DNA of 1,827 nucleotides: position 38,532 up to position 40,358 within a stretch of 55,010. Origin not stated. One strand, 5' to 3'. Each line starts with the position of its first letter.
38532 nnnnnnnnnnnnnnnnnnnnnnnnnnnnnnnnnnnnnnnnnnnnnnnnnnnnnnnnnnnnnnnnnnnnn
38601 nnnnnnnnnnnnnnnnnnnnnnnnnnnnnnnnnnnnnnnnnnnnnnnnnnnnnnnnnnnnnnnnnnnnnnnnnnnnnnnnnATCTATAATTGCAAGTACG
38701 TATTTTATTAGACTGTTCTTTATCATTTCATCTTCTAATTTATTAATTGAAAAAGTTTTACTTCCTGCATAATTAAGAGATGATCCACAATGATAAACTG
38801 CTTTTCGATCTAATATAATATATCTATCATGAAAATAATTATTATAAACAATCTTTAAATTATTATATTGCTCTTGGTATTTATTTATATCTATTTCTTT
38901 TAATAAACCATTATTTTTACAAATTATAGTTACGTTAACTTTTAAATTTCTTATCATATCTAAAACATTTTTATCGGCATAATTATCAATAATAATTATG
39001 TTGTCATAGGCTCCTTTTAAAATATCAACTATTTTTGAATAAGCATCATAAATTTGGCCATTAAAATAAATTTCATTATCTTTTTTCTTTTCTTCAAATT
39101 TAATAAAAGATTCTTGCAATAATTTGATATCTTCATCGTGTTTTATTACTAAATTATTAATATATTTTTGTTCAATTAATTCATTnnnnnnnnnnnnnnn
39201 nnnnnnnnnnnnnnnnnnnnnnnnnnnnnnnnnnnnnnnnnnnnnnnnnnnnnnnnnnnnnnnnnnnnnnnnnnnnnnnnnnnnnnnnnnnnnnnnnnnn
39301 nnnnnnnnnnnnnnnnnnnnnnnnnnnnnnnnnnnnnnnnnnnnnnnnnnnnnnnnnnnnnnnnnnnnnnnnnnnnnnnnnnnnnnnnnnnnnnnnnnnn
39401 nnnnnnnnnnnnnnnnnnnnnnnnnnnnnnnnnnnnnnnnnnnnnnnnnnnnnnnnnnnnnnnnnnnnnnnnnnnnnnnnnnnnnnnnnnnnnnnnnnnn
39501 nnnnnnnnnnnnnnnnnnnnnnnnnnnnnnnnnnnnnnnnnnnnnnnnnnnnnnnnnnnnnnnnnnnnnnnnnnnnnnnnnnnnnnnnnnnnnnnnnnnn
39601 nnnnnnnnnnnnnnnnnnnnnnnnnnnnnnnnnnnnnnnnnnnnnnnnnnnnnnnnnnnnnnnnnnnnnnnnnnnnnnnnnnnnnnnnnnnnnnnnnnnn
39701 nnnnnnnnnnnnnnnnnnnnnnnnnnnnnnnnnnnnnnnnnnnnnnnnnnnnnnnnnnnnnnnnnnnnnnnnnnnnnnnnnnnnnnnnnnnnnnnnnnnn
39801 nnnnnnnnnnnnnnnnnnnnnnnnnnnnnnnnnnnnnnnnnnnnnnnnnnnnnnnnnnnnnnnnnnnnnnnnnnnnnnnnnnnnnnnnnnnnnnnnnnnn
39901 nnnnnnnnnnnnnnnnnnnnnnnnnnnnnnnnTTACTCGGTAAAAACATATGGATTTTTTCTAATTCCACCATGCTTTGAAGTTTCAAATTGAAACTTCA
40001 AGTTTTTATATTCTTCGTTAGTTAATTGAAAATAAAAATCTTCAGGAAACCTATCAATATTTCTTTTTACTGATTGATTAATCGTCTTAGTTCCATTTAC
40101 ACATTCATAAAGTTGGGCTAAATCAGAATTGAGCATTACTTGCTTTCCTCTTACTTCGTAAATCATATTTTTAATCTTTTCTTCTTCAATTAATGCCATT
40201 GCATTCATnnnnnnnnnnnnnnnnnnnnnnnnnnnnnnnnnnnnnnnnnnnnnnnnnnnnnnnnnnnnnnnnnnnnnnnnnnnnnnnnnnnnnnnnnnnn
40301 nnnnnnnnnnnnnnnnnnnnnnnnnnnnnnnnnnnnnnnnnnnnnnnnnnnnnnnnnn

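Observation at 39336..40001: Three ORF6N paralogues keep a perfect 25-29 nt palindrome at the same codon position, each with a different sequence (covariation)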

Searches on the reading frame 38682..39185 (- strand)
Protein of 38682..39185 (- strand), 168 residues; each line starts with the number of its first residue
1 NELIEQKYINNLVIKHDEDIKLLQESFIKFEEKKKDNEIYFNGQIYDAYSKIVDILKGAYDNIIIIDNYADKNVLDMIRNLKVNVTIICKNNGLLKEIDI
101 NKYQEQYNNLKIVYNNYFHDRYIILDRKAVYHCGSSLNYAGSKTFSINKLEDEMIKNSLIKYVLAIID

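Call 78: search_protein_families(library=pfam, proteins=[window:38682-39185:-], max_evalue=10)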
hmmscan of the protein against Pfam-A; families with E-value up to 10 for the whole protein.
seq(168 aa): 0 families

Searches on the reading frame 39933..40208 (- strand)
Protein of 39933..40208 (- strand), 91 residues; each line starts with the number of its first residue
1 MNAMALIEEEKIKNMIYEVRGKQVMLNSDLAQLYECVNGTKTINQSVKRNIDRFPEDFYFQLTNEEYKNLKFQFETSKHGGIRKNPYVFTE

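Call 4: search_protein_families(library=pfam, proteins=[window:39933-40208:-], max_evalue=0.01)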
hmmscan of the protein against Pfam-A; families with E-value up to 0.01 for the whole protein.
window:39933-40208:- (91 aa): 1 family
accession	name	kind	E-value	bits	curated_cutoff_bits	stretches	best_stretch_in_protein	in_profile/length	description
PF10543.14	ORF6N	-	1.5e-28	99.4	27.8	1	15-91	2-77/86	ORF6N domain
